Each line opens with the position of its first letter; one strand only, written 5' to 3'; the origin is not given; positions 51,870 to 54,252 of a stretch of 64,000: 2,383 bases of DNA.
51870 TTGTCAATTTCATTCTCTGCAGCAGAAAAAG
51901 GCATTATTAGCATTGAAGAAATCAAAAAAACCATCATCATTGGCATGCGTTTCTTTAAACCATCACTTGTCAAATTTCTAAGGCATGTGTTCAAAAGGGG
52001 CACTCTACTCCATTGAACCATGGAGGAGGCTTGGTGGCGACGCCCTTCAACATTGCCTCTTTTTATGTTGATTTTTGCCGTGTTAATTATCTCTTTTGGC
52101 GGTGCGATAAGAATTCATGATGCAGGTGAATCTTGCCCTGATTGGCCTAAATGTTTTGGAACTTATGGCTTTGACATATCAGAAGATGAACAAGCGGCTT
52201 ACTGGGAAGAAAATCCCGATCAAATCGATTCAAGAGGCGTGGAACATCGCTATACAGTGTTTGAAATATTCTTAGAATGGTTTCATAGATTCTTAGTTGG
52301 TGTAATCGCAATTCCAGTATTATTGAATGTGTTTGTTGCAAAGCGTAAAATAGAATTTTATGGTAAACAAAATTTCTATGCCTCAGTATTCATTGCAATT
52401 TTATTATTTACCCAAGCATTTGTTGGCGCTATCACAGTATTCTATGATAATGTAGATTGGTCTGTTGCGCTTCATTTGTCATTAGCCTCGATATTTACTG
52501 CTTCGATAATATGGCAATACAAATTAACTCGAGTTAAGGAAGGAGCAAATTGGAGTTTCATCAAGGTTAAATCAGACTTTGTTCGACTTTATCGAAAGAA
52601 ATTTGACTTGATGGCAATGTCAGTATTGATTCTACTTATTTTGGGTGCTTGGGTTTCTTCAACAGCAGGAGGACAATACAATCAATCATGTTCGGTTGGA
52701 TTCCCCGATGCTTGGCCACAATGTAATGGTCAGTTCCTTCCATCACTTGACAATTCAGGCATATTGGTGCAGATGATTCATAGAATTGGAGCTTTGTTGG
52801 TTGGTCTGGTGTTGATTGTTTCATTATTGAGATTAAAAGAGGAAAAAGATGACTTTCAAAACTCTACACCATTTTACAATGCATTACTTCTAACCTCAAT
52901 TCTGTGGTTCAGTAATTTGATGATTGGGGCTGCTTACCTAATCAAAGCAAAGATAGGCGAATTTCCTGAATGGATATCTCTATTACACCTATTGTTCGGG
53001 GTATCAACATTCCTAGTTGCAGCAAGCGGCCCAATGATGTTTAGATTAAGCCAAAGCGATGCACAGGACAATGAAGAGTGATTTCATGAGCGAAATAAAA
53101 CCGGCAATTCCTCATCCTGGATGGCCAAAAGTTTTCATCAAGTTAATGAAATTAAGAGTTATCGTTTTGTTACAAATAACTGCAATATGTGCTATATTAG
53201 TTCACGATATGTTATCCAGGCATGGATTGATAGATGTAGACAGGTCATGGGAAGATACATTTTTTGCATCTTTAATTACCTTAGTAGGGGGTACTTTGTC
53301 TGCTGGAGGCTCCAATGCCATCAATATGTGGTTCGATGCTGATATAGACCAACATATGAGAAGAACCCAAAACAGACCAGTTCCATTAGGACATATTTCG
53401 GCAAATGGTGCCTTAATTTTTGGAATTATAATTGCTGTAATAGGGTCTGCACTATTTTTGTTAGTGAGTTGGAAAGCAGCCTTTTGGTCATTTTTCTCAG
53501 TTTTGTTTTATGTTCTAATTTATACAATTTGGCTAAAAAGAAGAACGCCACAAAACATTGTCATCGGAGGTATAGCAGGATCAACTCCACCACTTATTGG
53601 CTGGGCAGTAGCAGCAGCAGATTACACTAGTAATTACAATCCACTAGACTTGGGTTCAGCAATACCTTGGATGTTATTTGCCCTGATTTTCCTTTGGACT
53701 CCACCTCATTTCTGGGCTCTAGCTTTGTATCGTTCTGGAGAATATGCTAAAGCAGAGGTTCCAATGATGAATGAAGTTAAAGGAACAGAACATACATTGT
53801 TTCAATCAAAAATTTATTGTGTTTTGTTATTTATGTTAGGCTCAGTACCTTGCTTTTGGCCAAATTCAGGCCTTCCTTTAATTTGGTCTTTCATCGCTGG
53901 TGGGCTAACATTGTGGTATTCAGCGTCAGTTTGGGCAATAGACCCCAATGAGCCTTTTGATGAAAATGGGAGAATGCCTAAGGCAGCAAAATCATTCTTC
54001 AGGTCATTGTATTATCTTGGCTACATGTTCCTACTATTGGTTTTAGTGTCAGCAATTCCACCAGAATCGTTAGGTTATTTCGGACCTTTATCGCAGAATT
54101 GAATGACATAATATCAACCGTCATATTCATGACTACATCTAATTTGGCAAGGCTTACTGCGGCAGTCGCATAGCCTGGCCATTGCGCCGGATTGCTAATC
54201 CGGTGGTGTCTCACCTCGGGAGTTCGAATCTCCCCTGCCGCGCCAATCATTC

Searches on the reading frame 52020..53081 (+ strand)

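Call 16: search_protein_families(library=pfam, proteins=[window:52020-53081:+], max_evalue=0.00001)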
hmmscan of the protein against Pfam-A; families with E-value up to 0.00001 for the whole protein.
window:52020-53081:+ (353 aa): 1 family
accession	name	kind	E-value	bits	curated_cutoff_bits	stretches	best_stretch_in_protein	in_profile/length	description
PF02628.20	COX15-CtaA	-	1.4e-35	123.3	29.9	1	14-333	5-320/322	Cytochrome oxidase assembly protein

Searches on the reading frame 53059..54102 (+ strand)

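Call 16: search_protein_families(library=pfam, proteins=[window:53059-54102:+], max_evalue=0.00001)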
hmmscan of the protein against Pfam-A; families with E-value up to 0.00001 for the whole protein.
window:53059-54102:+ (347 aa): 1 family
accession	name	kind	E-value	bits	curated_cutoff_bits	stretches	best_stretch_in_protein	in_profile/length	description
PF01040.23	UbiA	-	4.4e-54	183.9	34.2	1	70-299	21-237/250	UbiA prenyltransferase family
